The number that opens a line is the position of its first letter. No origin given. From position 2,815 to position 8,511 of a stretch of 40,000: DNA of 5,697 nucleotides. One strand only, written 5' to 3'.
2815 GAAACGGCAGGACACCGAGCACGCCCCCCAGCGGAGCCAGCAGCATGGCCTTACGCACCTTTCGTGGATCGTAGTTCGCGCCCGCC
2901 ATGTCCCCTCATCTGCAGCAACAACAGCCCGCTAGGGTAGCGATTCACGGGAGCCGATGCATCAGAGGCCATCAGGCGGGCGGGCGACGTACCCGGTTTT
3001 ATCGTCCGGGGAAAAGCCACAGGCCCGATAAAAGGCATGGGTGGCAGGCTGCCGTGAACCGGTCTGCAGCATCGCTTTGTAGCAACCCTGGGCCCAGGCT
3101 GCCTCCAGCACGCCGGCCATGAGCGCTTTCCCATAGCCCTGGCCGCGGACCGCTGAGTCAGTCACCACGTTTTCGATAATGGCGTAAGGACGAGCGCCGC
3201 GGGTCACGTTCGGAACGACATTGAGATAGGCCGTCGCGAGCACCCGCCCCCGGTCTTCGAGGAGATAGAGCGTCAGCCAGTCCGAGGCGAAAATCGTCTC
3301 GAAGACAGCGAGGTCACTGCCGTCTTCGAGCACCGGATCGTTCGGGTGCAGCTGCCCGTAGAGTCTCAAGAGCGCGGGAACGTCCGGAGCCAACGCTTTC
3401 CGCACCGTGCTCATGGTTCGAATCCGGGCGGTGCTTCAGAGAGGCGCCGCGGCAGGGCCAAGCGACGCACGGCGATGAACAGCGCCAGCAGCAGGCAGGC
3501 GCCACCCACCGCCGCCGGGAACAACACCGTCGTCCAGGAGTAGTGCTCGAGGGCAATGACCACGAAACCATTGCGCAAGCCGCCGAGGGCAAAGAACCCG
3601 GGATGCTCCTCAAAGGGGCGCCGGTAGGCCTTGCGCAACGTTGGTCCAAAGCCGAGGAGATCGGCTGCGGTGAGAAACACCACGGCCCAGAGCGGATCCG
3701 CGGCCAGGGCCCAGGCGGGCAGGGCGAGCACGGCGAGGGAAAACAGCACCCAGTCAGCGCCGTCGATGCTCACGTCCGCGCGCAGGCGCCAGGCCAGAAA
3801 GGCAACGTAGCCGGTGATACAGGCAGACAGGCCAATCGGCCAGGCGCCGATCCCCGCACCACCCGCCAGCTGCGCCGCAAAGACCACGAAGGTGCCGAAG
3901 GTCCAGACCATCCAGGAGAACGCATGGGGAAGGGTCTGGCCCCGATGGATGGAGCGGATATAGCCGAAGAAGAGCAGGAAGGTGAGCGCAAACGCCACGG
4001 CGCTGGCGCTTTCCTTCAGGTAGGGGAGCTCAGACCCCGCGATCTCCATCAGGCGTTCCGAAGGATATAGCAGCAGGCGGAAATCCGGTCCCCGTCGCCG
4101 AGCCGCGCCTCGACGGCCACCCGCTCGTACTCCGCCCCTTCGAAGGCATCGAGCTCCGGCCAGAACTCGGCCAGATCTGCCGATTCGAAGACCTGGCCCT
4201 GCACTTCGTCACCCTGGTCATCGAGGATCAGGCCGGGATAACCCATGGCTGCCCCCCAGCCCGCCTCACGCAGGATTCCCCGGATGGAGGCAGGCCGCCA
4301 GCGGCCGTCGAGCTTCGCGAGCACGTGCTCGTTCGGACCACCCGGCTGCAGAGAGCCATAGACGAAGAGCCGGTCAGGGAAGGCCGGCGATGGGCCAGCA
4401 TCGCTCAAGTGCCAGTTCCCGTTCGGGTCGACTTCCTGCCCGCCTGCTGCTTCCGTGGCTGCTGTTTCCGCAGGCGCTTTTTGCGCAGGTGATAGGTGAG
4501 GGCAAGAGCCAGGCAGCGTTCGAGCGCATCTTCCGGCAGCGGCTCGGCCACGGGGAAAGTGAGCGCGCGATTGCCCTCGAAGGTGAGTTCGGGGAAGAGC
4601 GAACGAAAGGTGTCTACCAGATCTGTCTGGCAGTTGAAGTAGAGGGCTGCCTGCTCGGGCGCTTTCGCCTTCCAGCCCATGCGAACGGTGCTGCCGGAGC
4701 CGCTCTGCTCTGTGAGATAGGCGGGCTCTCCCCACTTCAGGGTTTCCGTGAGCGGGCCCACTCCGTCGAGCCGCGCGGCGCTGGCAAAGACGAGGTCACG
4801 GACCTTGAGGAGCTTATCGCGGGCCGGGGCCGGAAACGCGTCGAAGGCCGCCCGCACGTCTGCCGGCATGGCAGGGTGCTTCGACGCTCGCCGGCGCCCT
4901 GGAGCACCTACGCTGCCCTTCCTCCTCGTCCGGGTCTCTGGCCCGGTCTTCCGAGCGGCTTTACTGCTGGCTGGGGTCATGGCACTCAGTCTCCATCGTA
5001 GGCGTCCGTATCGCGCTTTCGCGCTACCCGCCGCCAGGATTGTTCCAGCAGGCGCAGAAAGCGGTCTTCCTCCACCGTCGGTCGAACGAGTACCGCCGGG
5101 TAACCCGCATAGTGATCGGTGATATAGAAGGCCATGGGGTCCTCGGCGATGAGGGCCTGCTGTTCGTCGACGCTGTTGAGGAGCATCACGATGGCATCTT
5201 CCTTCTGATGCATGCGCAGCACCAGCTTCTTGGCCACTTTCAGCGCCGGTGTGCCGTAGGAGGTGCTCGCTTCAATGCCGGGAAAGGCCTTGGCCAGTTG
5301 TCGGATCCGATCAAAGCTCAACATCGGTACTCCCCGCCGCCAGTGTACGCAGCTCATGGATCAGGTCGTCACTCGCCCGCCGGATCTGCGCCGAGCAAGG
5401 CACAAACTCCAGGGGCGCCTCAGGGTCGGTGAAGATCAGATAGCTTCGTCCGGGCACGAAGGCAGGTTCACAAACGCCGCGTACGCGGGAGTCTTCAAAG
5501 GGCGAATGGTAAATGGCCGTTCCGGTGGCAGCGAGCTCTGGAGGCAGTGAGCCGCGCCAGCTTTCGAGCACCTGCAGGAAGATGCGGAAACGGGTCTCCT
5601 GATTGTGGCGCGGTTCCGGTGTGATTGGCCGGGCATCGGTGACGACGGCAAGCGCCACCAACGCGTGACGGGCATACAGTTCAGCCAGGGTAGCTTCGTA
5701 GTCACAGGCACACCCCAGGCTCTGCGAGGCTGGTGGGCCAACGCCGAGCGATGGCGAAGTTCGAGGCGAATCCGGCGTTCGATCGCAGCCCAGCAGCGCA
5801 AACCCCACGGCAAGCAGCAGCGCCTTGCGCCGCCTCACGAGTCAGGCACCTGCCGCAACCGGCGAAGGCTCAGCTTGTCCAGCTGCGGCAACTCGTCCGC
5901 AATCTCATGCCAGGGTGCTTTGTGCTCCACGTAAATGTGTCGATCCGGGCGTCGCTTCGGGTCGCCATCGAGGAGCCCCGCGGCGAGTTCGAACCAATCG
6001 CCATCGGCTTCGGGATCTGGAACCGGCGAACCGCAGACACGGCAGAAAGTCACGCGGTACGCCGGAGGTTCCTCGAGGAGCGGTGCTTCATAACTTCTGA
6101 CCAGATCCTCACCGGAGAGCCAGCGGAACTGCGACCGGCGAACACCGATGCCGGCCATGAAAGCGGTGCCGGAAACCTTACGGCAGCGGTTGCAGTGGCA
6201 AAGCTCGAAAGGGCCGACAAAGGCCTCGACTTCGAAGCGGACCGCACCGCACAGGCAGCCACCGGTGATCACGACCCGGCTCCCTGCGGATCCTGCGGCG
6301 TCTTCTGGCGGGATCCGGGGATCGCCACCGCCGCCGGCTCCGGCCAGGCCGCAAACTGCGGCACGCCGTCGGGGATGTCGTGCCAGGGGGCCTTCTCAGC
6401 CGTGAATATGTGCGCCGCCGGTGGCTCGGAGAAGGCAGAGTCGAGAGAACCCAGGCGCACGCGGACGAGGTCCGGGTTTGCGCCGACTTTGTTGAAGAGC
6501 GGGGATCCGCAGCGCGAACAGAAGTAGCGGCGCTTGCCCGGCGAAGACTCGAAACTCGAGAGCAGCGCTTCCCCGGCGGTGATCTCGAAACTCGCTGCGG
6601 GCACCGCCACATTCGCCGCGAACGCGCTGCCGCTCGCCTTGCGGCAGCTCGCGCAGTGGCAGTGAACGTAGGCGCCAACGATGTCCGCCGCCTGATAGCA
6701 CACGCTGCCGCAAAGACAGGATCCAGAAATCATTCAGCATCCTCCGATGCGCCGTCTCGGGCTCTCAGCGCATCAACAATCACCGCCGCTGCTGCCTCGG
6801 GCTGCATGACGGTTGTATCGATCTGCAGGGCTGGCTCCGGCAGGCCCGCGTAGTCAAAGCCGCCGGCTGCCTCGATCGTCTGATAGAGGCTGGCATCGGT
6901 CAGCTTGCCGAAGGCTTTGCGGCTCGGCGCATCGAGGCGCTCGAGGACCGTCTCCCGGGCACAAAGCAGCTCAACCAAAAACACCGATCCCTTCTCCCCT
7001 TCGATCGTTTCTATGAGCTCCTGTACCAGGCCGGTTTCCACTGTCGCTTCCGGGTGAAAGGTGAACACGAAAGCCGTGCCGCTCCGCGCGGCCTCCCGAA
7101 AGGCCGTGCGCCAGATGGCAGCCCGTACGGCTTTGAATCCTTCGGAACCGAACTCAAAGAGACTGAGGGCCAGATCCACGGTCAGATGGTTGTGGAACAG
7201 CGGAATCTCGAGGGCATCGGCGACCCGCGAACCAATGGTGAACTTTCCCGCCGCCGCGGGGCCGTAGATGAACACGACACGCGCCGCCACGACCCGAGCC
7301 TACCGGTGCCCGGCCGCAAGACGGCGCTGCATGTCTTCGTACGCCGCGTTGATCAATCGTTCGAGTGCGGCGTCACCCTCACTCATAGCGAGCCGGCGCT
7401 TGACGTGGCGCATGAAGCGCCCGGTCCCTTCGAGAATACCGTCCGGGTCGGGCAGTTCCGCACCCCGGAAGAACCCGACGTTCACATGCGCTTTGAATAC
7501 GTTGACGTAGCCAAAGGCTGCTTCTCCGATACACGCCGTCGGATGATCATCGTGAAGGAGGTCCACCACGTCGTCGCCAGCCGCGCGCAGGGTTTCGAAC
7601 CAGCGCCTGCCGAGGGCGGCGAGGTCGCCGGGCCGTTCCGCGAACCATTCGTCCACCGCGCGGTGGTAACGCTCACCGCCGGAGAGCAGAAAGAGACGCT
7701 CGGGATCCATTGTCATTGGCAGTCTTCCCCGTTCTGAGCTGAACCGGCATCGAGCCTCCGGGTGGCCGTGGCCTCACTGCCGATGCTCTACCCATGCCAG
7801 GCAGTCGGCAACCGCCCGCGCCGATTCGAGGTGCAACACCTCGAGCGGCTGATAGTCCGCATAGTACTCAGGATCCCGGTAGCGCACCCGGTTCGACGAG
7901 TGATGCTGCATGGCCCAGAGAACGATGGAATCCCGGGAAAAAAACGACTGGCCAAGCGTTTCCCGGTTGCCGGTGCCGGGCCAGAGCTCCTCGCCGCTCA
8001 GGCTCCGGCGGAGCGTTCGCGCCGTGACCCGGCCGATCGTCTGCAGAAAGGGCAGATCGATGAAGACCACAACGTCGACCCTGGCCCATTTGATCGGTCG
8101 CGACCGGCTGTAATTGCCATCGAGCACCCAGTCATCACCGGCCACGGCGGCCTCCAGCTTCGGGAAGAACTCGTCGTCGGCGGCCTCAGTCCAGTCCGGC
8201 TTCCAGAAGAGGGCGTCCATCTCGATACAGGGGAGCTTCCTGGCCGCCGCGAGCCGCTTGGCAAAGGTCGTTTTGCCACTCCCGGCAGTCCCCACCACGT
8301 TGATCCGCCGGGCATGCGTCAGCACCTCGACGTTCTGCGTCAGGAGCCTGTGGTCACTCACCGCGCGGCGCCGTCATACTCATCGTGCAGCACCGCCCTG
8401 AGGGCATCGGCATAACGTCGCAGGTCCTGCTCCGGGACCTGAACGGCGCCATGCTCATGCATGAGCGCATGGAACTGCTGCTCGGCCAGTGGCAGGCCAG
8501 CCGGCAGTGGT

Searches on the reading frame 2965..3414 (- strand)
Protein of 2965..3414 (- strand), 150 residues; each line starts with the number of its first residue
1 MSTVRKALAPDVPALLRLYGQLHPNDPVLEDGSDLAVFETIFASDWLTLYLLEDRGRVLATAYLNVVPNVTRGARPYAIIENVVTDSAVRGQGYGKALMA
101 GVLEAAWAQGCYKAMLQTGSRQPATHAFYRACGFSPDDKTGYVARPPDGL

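Call 32: search_protein_families(library=pfam, max_evalue=0.001, proteins=[window:2965-3414:-])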
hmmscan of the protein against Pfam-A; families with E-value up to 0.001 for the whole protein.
window:2965-3414:- (150 aa): 5 families
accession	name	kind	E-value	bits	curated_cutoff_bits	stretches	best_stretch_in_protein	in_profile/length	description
PF00583.31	Acetyltransf_1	-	3.5e-16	60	20.7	1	38-134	24-116/116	Acetyltransferase (GNAT) family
PF13508.13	Acetyltransf_7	-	7.3e-12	45.9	27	1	48-135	4-83/84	Acetyltransferase (GNAT) domain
PF13673.13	Acetyltransf_10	-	8.1e-05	23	23.6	1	79-140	53-113/128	Acetyltransferase (GNAT) domain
PF13527.13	Acetyltransf_9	-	0.00012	22.5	25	1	48-135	42-125/127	Acetyltransferase (GNAT) domain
PF14542.12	Acetyltransf_CG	-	0.00065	20.2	30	1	78-110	25-57/80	GCN5-related N-acetyl-transferase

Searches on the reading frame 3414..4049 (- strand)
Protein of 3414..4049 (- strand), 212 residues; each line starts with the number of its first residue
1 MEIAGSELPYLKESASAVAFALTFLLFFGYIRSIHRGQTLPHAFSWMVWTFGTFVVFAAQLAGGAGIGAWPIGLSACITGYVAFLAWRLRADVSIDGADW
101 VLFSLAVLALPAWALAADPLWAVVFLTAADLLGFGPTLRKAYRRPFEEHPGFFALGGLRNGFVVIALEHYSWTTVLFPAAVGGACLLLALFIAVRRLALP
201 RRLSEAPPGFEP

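Call 32: search_protein_families(library=pfam, max_evalue=0.001, proteins=[window:3414-4049:-])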
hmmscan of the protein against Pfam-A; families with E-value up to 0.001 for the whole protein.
window:3414-4049:- (212 aa): 0 families

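Call 46: find_homologous_proteins(query=window:3414-4049:-, max_evalue=0.00001)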
Query window:3414-4049:- (212 aa): 992 proteins with E <= 0.00001 among 8000 candidates; the best 120 are listed.
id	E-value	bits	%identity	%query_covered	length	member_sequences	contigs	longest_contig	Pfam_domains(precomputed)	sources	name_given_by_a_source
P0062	1.1e-133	462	100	100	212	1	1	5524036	-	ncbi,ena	-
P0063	6.8e-111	388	84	100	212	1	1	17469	-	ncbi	ncbi:MAG: hypothetical protein AAGE43_01585 [Pseudomonadota bacterium]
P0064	4.9e-101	355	80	97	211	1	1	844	-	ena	-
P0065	4.2e-85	303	65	97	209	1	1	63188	-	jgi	jgi:hypothetical protein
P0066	5.9e-85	303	69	94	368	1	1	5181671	PF13302.14,PF00583.32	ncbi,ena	-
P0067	6.9e-85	303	65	97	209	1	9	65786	-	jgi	jgi:hypothetical protein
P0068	1.5e-84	301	69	93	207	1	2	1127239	-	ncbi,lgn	ncbi:MAG: hypothetical protein AAF648_13350 [Pseudomonadota bacterium]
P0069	2.5e-84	301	69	92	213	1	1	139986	-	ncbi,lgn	ncbi:MAG: hypothetical protein AAGG55_13300 [Pseudomonadota bacterium]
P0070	5.5e-84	300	67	96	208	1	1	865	-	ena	-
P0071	1.5e-83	298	71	91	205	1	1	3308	-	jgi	-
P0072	4.8e-83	297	68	92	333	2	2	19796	-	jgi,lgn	-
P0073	7.2e-83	296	65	95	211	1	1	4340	-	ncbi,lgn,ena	-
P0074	1.4e-82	295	70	88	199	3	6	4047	-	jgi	jgi:hypothetical protein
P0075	1.1e-81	292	68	91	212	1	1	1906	-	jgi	jgi:hypothetical protein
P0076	2.2e-80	288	70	91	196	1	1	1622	-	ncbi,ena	-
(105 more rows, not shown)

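Call 47: find_encoding_contigs(protein=P0063, flank=10000, max_places=2)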
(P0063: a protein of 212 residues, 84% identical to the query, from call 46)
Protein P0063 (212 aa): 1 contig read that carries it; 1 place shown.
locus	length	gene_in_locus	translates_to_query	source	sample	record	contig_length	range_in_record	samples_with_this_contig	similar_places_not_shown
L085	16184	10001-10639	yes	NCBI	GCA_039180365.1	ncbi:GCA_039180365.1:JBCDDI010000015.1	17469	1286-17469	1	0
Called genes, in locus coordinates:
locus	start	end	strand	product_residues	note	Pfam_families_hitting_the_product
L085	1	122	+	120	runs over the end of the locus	PF00903:Glyoxalase, PF18029:Glyoxalase_6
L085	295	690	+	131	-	PF02472:ExbD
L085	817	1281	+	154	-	-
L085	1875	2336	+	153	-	PF00583:Acetyltransf_1, PF13673:Acetyltransf_10, PF13508:Acetyltransf_7, PF08445:FR47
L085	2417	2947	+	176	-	PF13302:Acetyltransf_3, PF00583:Acetyltransf_1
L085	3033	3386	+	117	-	-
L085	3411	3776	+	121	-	PF00903:Glyoxalase, PF12681:Glyoxalase_2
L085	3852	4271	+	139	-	-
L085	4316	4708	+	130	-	PF01124:MAPEG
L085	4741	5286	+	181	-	PF13521:AAA_28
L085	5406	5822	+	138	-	PF20460:DUF6713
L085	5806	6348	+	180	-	PF01230:HIT (weak)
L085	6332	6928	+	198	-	PF13238:AAA_18 (weak)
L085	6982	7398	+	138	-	PF08818:DUF1801 (faint)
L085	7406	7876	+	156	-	PF04828:GFA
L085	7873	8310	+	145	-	PF04828:GFA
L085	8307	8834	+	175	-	-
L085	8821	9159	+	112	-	PF04237:YjbR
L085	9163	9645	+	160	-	PF08818:DUF1801 (weak)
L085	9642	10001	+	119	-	PF06094:GGACT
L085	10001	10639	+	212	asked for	-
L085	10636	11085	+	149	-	PF00583:Acetyltransf_1, PF13508:Acetyltransf_7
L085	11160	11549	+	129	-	-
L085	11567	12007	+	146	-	PF09860:DUF2087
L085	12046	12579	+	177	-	PF13453:Zn_ribbon_TFIIB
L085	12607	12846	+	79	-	-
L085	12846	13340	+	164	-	PF00583:Acetyltransf_1, PF13673:Acetyltransf_10 (weak), PF13508:Acetyltransf_7, PF08445:FR47 (weak)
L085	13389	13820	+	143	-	PF00903:Glyoxalase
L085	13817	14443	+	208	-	PF02798:GST_N, PF13417:GST_N_3, PF13409:GST_N_2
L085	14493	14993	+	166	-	PF20408:Abhydrolase_11 (weak)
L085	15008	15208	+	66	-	-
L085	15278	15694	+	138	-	PF01124:MAPEG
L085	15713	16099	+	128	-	PF00903:Glyoxalase, PF18029:Glyoxalase_6 (weak)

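Call 48: find_encoding_contigs(protein=P0066, flank=10000, max_places=1)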
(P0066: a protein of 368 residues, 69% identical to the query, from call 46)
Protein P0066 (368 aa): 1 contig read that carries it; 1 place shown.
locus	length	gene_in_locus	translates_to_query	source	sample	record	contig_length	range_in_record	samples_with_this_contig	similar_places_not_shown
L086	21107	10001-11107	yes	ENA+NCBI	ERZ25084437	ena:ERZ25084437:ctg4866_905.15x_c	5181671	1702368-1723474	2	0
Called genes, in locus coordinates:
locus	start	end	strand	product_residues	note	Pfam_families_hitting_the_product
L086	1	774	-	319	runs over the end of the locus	PF13495:Phage_int_SAM_4, PF00589:Phage_integrase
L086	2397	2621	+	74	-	-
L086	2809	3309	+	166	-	-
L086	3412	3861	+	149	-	-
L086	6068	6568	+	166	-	PF13577:SnoaL_4 (weak), PF14534:DUF4440, PF12680:SnoaL_2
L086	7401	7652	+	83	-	PF11042:DUF2750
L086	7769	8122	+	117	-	PF01588:tRNA_bind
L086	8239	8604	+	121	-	PF07237:DUF1428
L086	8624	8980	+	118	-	PF08818:DUF1801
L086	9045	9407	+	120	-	PF05899:Cupin_3 (weak), PF07883:Cupin_2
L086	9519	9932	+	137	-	PF08818:DUF1801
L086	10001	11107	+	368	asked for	PF13302:Acetyltransf_3, PF00583:Acetyltransf_1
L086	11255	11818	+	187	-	-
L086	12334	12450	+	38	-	-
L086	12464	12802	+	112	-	PF04237:YjbR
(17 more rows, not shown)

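Call 76: find_encoding_contigs(protein=P0062, flank=10000, max_places=2)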
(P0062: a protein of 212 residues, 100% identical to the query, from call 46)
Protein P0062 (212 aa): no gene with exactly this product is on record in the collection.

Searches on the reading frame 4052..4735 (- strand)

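Call 32: search_protein_families(library=pfam, max_evalue=0.001, proteins=[window:4052-4735:-])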
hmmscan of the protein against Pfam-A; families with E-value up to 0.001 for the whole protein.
window:4052-4735:- (228 aa): 1 family
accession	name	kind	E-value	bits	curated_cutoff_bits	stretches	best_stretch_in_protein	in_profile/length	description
PF06094.17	GGACT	-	1.2e-15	58.6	22.8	1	123-226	1-103/120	Gamma-glutamyl cyclotransferase, AIG2-like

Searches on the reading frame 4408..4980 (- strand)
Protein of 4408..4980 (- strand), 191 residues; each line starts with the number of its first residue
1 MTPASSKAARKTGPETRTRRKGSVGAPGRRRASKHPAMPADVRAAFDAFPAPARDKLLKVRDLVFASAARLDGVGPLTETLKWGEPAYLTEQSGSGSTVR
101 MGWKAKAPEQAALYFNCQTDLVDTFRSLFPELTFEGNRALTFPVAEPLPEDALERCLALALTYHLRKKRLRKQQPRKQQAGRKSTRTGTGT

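Call 32: search_protein_families(library=pfam, max_evalue=0.001, proteins=[window:4408-4980:-])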
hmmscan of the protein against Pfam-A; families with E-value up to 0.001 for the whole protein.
window:4408-4980:- (191 aa): 1 family
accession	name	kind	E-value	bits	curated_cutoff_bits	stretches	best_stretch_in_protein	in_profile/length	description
PF08818.16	DUF1801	-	1.2e-08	35.7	27.2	1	54-160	2-84/85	Domain of unknown function (DU1801)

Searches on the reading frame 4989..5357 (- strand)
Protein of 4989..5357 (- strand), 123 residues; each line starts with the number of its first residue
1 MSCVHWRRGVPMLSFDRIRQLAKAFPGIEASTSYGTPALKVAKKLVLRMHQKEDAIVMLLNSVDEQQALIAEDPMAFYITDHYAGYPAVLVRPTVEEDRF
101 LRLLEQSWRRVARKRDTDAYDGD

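Call 32: search_protein_families(library=pfam, max_evalue=0.001, proteins=[window:4989-5357:-])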
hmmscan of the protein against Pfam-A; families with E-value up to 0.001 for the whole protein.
window:4989-5357:- (123 aa): 1 family
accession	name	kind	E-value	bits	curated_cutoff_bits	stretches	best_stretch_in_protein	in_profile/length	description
PF04237.18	YjbR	-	8.4e-07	30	30.1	1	24-109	2-87/88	YjbR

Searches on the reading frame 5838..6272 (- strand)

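Call 32: search_protein_families(library=pfam, max_evalue=0.001, proteins=[window:5838-6272:-])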
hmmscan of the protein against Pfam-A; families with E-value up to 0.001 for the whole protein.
window:5838-6272:- (145 aa): 1 family
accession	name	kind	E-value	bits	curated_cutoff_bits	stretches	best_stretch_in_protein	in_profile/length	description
PF04828.22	GFA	-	5.6e-23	81.7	24.3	1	1-116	1-114/115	Glutathione-dependent formaldehyde-activating enzyme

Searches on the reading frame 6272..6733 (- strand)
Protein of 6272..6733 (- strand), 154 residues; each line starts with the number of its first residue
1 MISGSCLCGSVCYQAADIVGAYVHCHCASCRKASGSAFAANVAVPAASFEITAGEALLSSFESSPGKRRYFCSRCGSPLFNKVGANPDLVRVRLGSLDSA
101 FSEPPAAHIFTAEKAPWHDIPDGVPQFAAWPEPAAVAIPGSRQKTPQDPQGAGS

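Call 32: search_protein_families(library=pfam, max_evalue=0.001, proteins=[window:6272-6733:-])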
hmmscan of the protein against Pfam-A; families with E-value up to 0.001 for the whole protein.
window:6272-6733:- (154 aa): 1 family
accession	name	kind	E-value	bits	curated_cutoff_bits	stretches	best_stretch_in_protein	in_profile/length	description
PF04828.22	GFA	-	2.9e-28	98.7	24.3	1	1-112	1-114/115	Glutathione-dependent formaldehyde-activating enzyme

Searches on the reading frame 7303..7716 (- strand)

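Call 31: search_protein_families(library=pfam, max_evalue=0.001, proteins=[window:7303-7716:-])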
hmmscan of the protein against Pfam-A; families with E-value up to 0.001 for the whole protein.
window:7303-7716:- (138 aa): 1 family
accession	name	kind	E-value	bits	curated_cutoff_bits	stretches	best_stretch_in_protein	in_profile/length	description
PF08818.16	DUF1801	-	1.8e-05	25.4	27.2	1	66-125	28-84/85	Domain of unknown function (DU1801)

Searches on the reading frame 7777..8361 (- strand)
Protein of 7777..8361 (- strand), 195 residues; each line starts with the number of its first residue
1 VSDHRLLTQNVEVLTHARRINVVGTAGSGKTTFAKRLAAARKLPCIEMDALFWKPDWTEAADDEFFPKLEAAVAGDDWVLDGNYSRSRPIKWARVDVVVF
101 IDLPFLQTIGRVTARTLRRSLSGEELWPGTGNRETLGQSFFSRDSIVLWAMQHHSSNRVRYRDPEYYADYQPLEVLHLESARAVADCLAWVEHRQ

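Call 31: search_protein_families(library=pfam, max_evalue=0.001, proteins=[window:7777-8361:-])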
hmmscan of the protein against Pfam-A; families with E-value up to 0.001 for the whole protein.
window:7777-8361:- (195 aa): 3 families
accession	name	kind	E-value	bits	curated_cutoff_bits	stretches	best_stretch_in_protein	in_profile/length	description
PF13238.12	AAA_18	-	1.2e-05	26.2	29.4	1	20-71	1-51/128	AAA domain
PF01202.28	SKI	-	0.00013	22.6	22.1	0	27-52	2-27/159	Shikimate kinase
PF05729.18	NACHT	-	0.0006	20.1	26.7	0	19-52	2-38/167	NACHT domain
